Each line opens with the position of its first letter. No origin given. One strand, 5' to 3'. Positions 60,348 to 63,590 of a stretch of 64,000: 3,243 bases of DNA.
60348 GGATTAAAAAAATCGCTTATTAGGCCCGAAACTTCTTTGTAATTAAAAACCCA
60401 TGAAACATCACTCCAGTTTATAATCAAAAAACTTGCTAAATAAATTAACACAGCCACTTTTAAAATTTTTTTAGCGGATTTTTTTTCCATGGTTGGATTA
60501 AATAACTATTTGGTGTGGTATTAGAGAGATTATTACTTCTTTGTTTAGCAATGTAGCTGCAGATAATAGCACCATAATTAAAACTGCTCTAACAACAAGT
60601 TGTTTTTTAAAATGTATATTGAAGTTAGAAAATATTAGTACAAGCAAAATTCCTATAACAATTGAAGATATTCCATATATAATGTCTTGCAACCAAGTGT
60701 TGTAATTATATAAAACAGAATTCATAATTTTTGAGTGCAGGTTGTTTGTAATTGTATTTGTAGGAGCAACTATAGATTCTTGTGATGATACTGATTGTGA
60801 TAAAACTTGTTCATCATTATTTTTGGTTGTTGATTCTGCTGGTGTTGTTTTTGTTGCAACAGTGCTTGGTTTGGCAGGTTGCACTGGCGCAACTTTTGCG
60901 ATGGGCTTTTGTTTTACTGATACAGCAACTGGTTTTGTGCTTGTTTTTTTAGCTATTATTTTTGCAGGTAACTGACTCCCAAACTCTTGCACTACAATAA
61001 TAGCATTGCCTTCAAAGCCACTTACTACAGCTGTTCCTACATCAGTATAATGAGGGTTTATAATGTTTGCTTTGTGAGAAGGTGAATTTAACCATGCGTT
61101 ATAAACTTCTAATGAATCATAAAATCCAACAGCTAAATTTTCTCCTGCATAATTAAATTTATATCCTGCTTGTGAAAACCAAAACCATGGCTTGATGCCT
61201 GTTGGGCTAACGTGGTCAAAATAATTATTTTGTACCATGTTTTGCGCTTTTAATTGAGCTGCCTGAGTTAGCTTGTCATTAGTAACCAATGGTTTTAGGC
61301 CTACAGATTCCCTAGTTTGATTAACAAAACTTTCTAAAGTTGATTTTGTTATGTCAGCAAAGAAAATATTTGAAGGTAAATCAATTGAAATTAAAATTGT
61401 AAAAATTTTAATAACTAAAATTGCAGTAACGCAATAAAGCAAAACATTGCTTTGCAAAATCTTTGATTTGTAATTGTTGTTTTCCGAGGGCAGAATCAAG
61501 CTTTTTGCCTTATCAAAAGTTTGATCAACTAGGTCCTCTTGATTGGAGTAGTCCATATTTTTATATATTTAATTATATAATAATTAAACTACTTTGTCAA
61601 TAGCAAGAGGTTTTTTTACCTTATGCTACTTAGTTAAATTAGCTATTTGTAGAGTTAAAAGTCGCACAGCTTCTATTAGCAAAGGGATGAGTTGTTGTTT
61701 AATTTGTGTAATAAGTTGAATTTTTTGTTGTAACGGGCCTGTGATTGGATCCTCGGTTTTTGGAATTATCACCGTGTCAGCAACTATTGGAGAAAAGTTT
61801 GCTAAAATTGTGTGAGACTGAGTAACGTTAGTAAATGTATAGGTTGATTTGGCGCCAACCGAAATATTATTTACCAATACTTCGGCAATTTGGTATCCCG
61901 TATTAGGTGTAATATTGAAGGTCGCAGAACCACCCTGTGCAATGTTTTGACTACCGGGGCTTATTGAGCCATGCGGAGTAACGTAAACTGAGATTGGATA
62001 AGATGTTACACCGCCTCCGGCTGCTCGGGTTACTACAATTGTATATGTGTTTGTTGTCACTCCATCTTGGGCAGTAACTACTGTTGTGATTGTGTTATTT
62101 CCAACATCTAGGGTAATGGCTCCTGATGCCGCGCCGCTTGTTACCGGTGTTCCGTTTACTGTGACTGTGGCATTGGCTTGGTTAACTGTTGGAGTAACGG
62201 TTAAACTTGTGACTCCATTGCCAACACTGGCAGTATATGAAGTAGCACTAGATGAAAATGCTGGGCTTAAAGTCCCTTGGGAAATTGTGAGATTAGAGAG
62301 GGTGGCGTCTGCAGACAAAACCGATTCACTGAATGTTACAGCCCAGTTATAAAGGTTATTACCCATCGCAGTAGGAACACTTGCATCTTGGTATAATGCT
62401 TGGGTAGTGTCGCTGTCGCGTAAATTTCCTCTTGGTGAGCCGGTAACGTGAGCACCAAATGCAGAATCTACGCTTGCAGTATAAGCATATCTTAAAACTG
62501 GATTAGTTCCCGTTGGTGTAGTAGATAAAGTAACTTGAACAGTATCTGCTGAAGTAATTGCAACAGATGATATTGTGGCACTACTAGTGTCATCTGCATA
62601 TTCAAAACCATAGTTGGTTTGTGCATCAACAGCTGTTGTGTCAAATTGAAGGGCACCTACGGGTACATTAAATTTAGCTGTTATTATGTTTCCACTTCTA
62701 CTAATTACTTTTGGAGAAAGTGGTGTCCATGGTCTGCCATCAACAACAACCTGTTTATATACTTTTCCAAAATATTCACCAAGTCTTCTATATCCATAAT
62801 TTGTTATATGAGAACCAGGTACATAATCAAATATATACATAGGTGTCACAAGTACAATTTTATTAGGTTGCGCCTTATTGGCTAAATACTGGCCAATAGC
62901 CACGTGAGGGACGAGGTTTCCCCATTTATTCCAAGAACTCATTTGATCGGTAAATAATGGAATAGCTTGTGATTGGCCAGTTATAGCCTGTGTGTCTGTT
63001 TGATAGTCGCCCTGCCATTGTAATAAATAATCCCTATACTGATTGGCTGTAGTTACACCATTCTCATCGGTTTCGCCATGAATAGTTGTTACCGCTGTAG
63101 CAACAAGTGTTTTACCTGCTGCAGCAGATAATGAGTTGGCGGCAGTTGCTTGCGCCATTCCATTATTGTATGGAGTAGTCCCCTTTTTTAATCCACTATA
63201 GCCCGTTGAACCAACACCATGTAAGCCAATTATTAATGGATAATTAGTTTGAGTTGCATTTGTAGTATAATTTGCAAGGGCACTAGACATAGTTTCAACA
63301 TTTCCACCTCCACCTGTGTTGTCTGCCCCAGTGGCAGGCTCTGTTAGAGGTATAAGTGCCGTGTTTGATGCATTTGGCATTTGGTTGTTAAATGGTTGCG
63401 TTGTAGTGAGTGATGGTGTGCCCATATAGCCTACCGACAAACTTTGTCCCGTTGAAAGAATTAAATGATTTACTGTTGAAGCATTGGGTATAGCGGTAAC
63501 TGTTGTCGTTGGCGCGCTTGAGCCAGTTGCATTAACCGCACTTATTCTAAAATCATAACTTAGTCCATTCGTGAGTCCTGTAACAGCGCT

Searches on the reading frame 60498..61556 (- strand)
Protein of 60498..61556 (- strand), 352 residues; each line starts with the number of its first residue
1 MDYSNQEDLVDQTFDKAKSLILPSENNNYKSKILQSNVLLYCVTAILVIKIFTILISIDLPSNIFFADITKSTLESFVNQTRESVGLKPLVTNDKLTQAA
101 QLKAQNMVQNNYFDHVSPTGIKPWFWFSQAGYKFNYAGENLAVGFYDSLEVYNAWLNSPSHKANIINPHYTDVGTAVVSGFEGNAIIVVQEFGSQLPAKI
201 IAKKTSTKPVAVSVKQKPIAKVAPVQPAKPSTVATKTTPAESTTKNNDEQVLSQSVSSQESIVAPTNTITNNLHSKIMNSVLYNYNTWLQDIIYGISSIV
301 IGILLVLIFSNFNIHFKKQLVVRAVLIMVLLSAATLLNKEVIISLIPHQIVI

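Call 48: search_protein_families(library=pfam, proteins=[window:60498-61556:-], max_evalue=0.00001)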
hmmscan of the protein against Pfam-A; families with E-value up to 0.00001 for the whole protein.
window:60498-61556:- (352 aa): 1 family
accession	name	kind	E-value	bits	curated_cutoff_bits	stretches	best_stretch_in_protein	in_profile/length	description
PF00188.32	CAP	-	6.2e-17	63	21.1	1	77-192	3-117/117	Cysteine-rich secretory protein family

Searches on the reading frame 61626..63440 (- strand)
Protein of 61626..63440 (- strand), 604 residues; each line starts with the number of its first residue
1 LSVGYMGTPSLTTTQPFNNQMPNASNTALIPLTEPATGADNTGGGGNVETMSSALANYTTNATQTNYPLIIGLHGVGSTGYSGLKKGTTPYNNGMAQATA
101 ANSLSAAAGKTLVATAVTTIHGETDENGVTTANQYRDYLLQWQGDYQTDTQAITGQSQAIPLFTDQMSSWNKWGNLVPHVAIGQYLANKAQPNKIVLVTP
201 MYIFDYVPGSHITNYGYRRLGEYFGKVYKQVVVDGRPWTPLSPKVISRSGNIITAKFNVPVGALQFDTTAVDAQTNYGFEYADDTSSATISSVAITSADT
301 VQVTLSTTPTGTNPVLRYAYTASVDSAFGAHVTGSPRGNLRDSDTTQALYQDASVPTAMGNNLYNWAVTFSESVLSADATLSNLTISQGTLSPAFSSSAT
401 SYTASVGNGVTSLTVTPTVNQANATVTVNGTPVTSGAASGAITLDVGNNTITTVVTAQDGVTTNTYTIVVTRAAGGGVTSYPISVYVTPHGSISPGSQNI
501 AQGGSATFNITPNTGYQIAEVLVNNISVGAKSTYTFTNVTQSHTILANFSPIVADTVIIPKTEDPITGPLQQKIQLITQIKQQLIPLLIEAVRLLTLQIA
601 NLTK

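Call 48: search_protein_families(library=pfam, proteins=[window:61626-63440:-], max_evalue=0.00001)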
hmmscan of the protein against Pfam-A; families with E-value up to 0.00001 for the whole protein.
window:61626-63440:- (604 aa): 1 family
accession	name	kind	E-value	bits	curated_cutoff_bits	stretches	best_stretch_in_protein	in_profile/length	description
PF12733.13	Cadherin-like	-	2.8e-21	76.2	24.2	1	381-472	1-88/89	Cadherin-like beta sandwich domain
